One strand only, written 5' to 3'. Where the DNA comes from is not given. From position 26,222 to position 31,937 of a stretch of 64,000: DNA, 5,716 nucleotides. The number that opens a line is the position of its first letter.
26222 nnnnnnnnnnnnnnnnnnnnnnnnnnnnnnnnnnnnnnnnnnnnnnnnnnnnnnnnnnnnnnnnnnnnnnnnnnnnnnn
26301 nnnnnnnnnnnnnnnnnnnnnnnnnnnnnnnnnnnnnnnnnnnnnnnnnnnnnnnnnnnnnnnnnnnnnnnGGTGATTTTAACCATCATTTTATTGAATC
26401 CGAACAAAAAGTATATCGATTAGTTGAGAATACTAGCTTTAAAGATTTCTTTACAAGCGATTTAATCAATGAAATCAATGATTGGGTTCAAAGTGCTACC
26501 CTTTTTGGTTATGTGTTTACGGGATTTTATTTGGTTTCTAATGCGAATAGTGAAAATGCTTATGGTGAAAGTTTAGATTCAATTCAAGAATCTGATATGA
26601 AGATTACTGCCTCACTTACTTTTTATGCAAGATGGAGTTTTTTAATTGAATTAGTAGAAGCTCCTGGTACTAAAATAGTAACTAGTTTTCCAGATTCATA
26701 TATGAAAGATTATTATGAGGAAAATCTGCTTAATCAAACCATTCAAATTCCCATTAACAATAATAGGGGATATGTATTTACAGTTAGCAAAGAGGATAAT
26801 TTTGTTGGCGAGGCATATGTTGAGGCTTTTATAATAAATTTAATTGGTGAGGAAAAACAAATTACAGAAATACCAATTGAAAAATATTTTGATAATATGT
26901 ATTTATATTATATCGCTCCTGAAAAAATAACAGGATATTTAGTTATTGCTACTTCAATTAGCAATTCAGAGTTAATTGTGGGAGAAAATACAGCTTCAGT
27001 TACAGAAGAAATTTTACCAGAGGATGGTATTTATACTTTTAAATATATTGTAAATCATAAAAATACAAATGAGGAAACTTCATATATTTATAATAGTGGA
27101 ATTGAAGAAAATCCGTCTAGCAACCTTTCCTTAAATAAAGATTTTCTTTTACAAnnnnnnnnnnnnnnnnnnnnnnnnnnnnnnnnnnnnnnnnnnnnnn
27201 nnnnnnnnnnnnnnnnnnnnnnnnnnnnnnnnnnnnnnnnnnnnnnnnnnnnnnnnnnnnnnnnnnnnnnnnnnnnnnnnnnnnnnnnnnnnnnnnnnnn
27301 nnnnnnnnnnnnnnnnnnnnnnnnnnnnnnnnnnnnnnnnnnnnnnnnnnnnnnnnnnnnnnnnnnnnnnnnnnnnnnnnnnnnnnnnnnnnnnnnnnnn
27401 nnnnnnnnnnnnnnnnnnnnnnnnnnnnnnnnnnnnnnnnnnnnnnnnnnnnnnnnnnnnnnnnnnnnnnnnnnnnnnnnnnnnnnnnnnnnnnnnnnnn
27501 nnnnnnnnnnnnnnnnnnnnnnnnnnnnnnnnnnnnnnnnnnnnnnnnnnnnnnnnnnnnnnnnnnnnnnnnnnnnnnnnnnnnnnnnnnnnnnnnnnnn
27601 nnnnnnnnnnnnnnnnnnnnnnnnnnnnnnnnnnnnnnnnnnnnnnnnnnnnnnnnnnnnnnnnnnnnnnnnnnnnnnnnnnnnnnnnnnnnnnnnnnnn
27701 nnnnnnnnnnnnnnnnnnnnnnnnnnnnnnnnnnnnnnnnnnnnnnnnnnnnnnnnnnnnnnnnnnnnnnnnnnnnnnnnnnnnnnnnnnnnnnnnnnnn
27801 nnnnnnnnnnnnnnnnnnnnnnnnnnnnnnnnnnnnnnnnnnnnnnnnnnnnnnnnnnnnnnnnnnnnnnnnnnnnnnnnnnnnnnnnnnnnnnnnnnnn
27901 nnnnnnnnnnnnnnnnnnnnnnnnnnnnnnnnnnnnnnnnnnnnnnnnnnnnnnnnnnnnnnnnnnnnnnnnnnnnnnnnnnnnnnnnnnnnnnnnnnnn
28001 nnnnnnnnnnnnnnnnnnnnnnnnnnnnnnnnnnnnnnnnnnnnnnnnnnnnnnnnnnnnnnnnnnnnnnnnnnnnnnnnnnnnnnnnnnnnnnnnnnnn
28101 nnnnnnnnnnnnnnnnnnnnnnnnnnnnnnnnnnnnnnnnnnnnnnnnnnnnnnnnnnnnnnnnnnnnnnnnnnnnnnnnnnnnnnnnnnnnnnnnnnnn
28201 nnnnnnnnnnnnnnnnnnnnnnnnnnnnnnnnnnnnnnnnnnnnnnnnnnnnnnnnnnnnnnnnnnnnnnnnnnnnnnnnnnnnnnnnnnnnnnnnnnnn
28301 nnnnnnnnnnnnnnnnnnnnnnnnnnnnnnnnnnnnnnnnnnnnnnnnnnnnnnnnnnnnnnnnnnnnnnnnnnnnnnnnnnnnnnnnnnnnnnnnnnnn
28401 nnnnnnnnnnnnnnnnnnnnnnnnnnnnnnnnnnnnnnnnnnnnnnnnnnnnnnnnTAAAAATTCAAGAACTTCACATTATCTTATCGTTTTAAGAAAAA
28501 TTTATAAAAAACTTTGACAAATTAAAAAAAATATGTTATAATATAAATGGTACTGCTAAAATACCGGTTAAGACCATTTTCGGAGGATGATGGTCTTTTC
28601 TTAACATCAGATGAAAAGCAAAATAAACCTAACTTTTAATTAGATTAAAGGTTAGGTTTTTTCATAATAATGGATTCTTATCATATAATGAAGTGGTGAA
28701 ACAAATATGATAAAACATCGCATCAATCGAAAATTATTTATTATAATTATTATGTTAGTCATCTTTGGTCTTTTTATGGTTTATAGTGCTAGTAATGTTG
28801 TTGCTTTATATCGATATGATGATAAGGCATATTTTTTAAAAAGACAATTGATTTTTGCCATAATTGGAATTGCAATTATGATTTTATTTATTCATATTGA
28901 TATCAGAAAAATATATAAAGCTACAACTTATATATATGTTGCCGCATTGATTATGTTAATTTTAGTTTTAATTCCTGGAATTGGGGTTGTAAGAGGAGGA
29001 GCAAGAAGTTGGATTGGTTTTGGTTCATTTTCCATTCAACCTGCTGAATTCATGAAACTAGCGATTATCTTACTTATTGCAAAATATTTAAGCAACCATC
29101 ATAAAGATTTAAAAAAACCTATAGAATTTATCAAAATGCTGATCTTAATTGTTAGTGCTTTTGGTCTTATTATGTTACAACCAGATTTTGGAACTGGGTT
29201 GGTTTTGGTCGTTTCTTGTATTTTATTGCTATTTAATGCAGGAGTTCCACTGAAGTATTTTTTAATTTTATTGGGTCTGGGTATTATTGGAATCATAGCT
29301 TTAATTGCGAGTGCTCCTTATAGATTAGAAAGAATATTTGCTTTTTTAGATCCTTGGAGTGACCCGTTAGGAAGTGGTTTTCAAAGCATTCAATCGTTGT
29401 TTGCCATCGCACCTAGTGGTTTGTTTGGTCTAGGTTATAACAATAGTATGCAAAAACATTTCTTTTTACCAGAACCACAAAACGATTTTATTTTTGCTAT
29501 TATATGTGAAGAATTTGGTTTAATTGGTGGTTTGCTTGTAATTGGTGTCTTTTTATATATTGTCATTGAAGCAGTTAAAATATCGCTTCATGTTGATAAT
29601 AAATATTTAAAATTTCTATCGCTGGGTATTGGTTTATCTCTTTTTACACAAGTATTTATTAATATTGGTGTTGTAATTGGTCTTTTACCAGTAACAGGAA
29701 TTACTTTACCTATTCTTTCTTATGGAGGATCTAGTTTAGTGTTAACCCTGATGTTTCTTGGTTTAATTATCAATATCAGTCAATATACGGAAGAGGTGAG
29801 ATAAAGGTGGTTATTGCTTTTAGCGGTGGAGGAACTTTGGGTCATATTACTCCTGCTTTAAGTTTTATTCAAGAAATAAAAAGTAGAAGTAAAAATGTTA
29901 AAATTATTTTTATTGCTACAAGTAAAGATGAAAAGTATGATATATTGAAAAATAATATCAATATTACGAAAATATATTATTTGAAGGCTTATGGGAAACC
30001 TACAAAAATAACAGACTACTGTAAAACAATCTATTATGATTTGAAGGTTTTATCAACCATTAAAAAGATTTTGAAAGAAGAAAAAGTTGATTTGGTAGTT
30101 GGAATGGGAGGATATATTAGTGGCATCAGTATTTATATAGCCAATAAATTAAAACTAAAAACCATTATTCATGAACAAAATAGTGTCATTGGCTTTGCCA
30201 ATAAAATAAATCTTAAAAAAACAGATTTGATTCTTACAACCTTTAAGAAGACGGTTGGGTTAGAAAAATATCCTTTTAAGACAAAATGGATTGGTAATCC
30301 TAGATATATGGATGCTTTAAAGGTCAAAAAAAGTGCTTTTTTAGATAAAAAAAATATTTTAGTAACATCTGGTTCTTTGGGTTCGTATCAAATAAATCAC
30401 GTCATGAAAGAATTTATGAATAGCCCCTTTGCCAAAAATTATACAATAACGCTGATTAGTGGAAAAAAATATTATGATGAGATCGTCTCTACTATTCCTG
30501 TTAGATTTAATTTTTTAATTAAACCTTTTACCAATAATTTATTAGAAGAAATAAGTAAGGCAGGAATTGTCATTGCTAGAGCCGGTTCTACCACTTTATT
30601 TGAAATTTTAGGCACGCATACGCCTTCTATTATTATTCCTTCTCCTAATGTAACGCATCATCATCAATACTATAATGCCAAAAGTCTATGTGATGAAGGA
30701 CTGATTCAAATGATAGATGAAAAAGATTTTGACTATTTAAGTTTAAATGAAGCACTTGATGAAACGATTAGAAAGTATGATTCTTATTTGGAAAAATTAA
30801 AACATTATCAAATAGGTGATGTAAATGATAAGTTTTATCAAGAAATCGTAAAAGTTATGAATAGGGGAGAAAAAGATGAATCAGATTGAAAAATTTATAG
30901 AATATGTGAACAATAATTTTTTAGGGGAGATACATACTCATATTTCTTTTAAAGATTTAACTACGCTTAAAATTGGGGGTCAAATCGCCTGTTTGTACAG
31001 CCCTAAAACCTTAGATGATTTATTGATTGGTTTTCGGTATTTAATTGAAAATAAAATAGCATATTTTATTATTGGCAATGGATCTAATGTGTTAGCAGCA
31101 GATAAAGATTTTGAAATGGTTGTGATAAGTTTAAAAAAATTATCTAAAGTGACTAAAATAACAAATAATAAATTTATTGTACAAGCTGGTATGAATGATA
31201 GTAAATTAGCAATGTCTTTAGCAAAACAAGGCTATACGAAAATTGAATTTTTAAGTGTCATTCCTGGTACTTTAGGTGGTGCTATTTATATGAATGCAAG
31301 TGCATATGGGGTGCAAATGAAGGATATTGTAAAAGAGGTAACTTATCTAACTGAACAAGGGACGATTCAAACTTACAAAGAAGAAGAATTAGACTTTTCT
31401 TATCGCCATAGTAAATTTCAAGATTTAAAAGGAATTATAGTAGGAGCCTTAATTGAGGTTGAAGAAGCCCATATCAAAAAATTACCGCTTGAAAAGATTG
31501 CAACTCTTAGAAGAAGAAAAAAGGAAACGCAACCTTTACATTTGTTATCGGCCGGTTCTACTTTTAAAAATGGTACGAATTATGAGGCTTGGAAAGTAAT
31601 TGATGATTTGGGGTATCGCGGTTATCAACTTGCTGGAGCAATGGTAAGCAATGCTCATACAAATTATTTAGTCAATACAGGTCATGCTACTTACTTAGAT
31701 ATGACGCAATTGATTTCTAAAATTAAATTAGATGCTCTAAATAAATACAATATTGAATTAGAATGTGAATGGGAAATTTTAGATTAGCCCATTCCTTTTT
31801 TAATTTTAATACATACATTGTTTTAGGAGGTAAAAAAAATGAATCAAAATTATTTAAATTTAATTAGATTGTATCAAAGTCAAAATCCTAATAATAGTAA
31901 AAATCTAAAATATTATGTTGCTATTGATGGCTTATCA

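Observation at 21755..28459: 2234-aa protein: GLUG-motif array plus Listeria-Bacteroides repeat plus C-terminal beta-sandwich modules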

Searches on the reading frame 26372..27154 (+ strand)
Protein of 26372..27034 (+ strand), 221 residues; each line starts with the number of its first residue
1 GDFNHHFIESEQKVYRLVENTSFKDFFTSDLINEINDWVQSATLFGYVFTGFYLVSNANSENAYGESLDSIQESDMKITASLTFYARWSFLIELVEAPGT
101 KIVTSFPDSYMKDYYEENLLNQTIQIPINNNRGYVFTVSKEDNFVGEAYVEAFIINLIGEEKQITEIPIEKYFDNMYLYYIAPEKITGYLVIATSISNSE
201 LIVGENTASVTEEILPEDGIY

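Call 8: search_protein_families(library=pfam, proteins=[window:26372-27034:+], max_evalue=10)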
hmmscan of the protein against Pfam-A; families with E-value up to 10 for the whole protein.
window:26372-27034:+ (221 aa): 0 families

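Call 45: find_related_loci(query=A4, collection=genome_contigs, flank=10000)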
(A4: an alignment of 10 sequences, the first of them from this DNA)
Query A4 (221 aa) in genome_contigs; peptide patterns used: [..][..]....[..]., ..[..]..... (x = any residue, [..] = any of these).
52 stretches matched a pattern; 15 encode a relative of the query (tblastn E <= 1e-3); 15 distinct loci.
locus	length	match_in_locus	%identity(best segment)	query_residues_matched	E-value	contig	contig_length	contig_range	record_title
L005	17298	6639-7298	92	2-221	5e-133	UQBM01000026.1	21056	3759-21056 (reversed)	uncultured Mollicutes bacterium isolate UMGS116 genome assembly, contig: NODE_991_length_21056_cov_44.392077, whole geno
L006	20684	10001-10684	71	2-221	2e-108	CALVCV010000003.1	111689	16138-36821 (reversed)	MAG: uncultured Bacilli bacterium isolate BRZ_BF__bin145 genome assembly, contig: BRZ_BF__NODE_221_length_111689_cov_10.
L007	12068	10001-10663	67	2-221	1e-95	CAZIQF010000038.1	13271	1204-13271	MAG TPA_asm: uncultured Staphylococcaceae bacterium isolate binchicken_co370_320 genome assembly, contig: NODE_4489_leng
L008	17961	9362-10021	63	2-221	5e-91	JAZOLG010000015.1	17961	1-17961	MAG: Bacilli bacterium isolate T1900045656_YK20190350.MAGScoT_cleanbin_000009 SGB_8238_k141_1232254, whole genome shotgu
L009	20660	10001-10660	63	2-221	2e-89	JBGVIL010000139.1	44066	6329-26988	MAG: Bacilli bacterium isolate fecal_MAG_320 fecal_MAG_320_contig_0140, whole genome shotgun sequence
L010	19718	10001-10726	60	1-221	7e-88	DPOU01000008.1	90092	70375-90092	MAG TPA_asm: Acholeplasmatales bacterium isolate UBA11505 contig_921, whole genome shotgun sequence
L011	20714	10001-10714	58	2-221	8e-85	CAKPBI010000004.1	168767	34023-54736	MAG: uncultured Bacilli bacterium isolate REFINED_METABAT215_TOP10_CONTIGS_1500_ASSEMBLY_K77_MERGED__Hadza_MoBio_hadza-I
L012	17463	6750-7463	59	2-221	5e-85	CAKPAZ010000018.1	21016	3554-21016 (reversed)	MAG: uncultured Bacilli bacterium isolate REFINED_METABAT215_TOP10_CONTIGS_1500_ASSEMBLY_K77_MERGED__Hadza_MoBio_hadza-I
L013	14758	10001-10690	59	1-221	3e-84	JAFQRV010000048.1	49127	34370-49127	MAG: Bacilli bacterium isolate RGIG2093 Goat_Colon-3__c690484, whole genome shotgun sequence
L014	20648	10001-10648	62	5-221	2e-81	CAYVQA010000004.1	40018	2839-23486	MAG TPA_asm: uncultured Staphylococcaceae bacterium isolate SRP225648_co1_344 genome assembly, contig: NODE_1866_length_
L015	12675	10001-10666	57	3-221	9e-80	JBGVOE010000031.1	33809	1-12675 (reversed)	MAG: Anaeroplasmataceae bacterium isolate fecal_MAG_218 fecal_MAG_218_contig_0031, whole genome shotgun sequence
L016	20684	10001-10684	57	3-221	4e-79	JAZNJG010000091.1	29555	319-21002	MAG: Bacilli bacterium isolate T1900044680_TS20190146.MAGScoT_cleanbin_000036 SGB_1684_k141_2379175, whole genome shotgu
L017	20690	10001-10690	56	1-221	9e-74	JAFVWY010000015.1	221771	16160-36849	MAG: Bacilli bacterium isolate RGIG5470 Sheep_Colon-5__c318042, whole genome shotgun sequence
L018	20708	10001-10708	47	2-221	5e-62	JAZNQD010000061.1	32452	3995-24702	MAG: Bacilli bacterium isolate T1900044829_TS20190295.MAGScoT_cleanbin_000017 SGB_2885_k141_702186, whole genome shotgun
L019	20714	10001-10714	45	1-221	7e-61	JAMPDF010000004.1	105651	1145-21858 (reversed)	MAG: Prevotella sp. isolate NALB_7821b_9 Scaffold_#4__SCF_004__105651_bp, whole genome shotgun sequence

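Call 54: search_solved_structures(query=A4, max_evalue=10)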
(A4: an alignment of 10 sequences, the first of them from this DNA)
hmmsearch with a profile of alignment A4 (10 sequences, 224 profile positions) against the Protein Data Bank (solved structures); distinct sequences matched with E-value up to 10: 3.
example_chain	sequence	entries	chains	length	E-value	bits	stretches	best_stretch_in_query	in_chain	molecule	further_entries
9hq8_A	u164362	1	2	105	0.33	13.5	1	27-99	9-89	Hypothetical protein from ssRNA Leviviricetes sp bacteriophage metagenome, IMGVR_UViG_3300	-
30iz_A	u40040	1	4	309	0.5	12.8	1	81-145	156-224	Malate dehydrogenase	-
6qss_A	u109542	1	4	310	0.51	12.8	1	81-145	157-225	Malate dehydrogenase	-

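Call 71: search_protein_representatives(alignment_id=A4)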
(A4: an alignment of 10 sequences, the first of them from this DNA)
Query: 10 sequences, 224 profile positions. Proteins with E-value up to 0.001 (for the whole library): 74; up to 1e-10: 54; up to 1e-30: 38. The best 74 are listed.
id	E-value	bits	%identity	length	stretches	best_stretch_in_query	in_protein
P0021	2.6e-106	370.3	-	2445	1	2-224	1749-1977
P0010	1.7e-105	367.6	-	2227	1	2-224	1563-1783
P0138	2.9e-102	357.1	-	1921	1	3-224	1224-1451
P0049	5.1e-102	356.3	-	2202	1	1-224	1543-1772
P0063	8.0e-100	349.1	-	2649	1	3-224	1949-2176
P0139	9.6e-100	348.8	-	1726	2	1-223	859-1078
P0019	6.2e-99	346.2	-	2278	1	2-224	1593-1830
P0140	6.2e-98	342.9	-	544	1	2-223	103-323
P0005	6.9e-97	339.5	-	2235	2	2-224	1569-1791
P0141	7.3e-97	339.4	-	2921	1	1-223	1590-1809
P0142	3.3e-96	337.3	-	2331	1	2-224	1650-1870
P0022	7.6e-94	329.6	-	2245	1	2-224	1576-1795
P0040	9.8e-94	329.2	-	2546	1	3-223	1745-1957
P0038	2.6e-92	324.5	-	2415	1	2-223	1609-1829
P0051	3.9e-92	324.0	-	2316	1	3-224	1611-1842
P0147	1.1e-85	302.9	-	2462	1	2-221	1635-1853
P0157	4.5e-30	121.0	-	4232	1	4-204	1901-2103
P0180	3.6e-06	42.8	-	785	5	123-158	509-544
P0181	9.4e-06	41.4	-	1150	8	169-215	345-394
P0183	2.0e-05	40.4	-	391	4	55-120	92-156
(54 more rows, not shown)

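Call 79: search_protein_families(library=pfam, proteins=[P0181, P0180, P0183, P0157], max_evalue=0.01)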
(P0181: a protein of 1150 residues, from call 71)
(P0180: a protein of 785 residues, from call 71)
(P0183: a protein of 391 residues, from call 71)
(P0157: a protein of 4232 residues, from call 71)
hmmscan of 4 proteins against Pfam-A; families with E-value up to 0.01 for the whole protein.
P0181 (1150 aa): 7 families
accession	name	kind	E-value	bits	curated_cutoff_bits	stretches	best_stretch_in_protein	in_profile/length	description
PF08460.16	SH3_5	-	8.3e-164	532.4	22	8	768-829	4-68/68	Bacterial SH3 domain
PF01520.23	Amidase_3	-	1.6e-47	162.2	27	1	135-321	1-173/174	N-acetylmuramoyl-L-alanine amidase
PF13785.11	DUF4178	-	1.6e-10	41.7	25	0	791-875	9-84/136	Domain of unknown function (DUF4178)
PF14128.11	DUF4295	-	4e-08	33.4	27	0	768-778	26-36/47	Domain of unknown function (DUF4295)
PF19258.4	KxYKxGKxW_sig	-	4.4e-07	30.2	23.6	1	2-33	5-36/41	KxYKxGKxW signal peptide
PF17565.7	DUF5471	-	5.7e-05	23.8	25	0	426-471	18-63/70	Family of unknown function (DUF5471)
PF21380.2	Nrd1-Seb1_dom2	-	0.00039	20.8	27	0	791-823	8-40/57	Nrd1/Seb1, domain 2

P0180 (785 aa): 6 families
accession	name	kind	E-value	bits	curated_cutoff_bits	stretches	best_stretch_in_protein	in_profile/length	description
PF22167.2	PH0730-like_N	-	1.1e-06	29.2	30.2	0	645-667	7-29/60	PH0730-like, N-terminal domain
PF23194.1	NOMO_5th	-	2.9e-05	24.8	27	0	213-274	4-65/89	NOMO fifth transthyretin-like domain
PF24612.2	Ig_TgrO1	-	2.9e-05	24.6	27.9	0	531-556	37-62/81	TgrO1-like, immunoglobulin-like domain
PF14549.12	P22_Cro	-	4.5e-05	23.6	30.2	0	272-291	4-23/60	DNA-binding transcriptional regulator Cro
PF20157.4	Maf_flag10_N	-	0.0027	17.6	23.5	0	221-285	9-72/228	Glycosyltransferase Maf N-terminal domain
PF19135.5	DUF5818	-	0.0066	16.4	27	0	365-397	22-52/57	Protein of unknown function (DUF5818)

P0183 (391 aa): 13 families
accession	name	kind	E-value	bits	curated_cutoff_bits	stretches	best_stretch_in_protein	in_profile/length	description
PF20944.2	StcE_b-sandwich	-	2.3e-12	47.2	27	0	18-65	10-59/75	Metalloprotease StcE, beta-sandwich domain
PF17735.7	BslA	-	1e-10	42.1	38.7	0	106-151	18-63/121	Biofilm surface layer A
PF19271.4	Nis1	-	1.1e-07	33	27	0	48-137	2-90/114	Nis1 family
PF13473.12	Cupredoxin_1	-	2.6e-06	27.8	27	0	134-173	46-86/104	Cupredoxin-like domain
PF12245.14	Big_3_2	-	6.2e-06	26.8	23.3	0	151-181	81-116/122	Bacterial Ig-like domain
PF00394.28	Cu-oxidase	-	1.4e-05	25.7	21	0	32-78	34-80/157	Multicopper oxidase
PF17936.7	Big_6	-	2.5e-05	24.9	27.6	0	32-86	22-82/83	Bacterial Ig domain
PF23364.1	MAX_effector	-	2.7e-05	24.4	27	0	26-46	22-42/61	MAX effector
PF07703.20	A2M_BRD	-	0.00012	22.8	22.7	0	319-386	76-137/140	Alpha-2-macroglobulin bait region domain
PF11213.13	DUF3006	-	0.00016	22.2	32.3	0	26-44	27-44/67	Protein of unknown function (DUF3006)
PF18416.6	GbpA_2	-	0.00026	21.6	26.6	0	58-86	11-39/101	N-acetylglucosamine binding protein domain 2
PF20736.2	Glyco_hydro127M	-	0.00032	21.2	24.2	0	122-166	48-91/95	Beta-L-arabinofuranosidase, GH127 middle domain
PF16353.11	LacZ_4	-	0.0026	18.4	27.3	0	148-172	27-51/87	Beta-galactosidase, domain 4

P0157 (4232 aa): 2 families
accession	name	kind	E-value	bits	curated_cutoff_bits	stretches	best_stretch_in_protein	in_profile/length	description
PF09479.16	Flg_new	-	1.2e-08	35.3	27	2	2514-2575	12-64/65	Listeria-Bacteroides repeat domain (List_Bact_rpt)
PF18998.6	Flg_new_2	-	2.5e-07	31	23.6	3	3565-3632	4-70/73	Divergent InlB B-repeat domain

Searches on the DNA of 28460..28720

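Call 83: search_rna_families(source=window, start=28460, end=28720, threshold=evalue, max_evalue=1)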
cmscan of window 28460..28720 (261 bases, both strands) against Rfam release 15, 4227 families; matches with E-value up to 1: 4.
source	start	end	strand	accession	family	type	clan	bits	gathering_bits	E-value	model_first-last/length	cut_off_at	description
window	28616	28669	+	RF00724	mir-282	Gene; miRNA;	-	19.3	55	0.29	1-92/92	no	mir-282 microRNA precursor family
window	28591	28654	+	RF02698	Avalong_thermometer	Cis-reg; thermoregulator;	-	19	154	0.19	16-79/131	no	Avalong 5' UTR thermometer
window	28588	28663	+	RF02450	ncr1175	Gene; sRNA;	-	18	60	0.5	1-110/110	no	Bacillus sRNA ncr1175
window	28658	28720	-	RF02350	psRNA6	Gene; sRNA;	-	14.8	60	0.033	269-333/333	5'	Nitrosomonas sRNA psRNA6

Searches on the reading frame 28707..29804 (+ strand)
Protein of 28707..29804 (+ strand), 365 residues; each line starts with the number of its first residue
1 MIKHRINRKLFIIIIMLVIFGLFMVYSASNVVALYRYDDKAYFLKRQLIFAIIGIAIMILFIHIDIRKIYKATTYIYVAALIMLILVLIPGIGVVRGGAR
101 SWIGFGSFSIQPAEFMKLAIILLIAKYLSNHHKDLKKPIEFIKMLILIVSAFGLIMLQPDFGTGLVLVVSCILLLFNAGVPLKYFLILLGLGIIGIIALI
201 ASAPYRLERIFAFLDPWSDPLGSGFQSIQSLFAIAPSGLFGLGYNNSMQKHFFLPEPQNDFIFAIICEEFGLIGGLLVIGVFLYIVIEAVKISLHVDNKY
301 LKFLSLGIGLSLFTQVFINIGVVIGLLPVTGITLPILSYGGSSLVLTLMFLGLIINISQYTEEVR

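Call 5: search_protein_families(library=pfam, proteins=[window:28707-29804:+], max_evalue=0.1)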
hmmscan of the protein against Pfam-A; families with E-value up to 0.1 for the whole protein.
window:28707-29804:+ (365 aa): 1 family
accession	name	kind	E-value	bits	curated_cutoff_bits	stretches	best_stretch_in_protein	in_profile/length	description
PF01098.24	FTSW_RODA_SPOVE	-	1.4e-111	373.4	26.4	1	10-362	3-355/356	Cell cycle protein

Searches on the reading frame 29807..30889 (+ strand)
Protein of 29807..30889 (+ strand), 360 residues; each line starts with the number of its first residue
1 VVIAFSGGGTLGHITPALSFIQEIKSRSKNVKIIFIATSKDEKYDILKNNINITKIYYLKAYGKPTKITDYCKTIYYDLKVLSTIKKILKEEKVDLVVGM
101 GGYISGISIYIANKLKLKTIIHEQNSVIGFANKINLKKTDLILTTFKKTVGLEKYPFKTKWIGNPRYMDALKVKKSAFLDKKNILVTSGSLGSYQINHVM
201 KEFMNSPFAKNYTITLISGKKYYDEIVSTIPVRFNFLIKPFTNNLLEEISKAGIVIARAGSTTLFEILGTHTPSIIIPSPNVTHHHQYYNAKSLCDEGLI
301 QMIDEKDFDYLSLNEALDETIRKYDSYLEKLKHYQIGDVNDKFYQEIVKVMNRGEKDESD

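Call 5: search_protein_families(library=pfam, proteins=[window:29807-30889:+], max_evalue=0.1)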
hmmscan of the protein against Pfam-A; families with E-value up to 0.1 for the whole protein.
window:29807-30889:+ (360 aa): 3 families
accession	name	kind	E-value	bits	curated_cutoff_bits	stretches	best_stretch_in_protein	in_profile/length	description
PF04101.22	Glyco_tran_28_C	-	2.4e-25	89.9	22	1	184-330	2-150/166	Glycosyltransferase family 28 C-terminal domain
PF03033.26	Glyco_transf_28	-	1.1e-23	84.3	26.2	1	3-140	1-135/139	Glycosyltransferase family 28 N-terminal domain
PF00291.31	PALP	-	0.055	13.2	35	1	32-127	103-195/295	Pyridoxal-phosphate dependent enzyme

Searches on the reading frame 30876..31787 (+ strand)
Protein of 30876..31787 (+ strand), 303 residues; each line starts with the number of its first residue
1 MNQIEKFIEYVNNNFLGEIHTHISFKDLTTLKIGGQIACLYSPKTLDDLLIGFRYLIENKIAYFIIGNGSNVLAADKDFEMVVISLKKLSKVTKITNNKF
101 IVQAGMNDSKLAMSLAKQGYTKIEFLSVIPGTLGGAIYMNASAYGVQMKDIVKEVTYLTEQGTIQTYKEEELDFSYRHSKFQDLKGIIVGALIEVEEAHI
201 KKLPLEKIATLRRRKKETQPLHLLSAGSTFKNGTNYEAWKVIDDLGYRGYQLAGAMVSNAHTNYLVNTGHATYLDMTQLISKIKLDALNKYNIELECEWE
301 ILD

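Call 5: search_protein_families(library=pfam, proteins=[window:30876-31787:+], max_evalue=0.1)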
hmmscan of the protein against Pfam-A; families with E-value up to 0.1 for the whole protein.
window:30876-31787:+ (303 aa): 2 families
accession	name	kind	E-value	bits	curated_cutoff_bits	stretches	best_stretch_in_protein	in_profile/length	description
PF02873.21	MurB_C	-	1e-25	90.2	27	1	206-301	4-98/99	UDP-N-acetylenolpyruvoylglucosamine reductase, C-terminal domain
PF01565.28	FAD_binding_4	-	1.4e-22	80.3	26.4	1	39-166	3-137/139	FAD binding domain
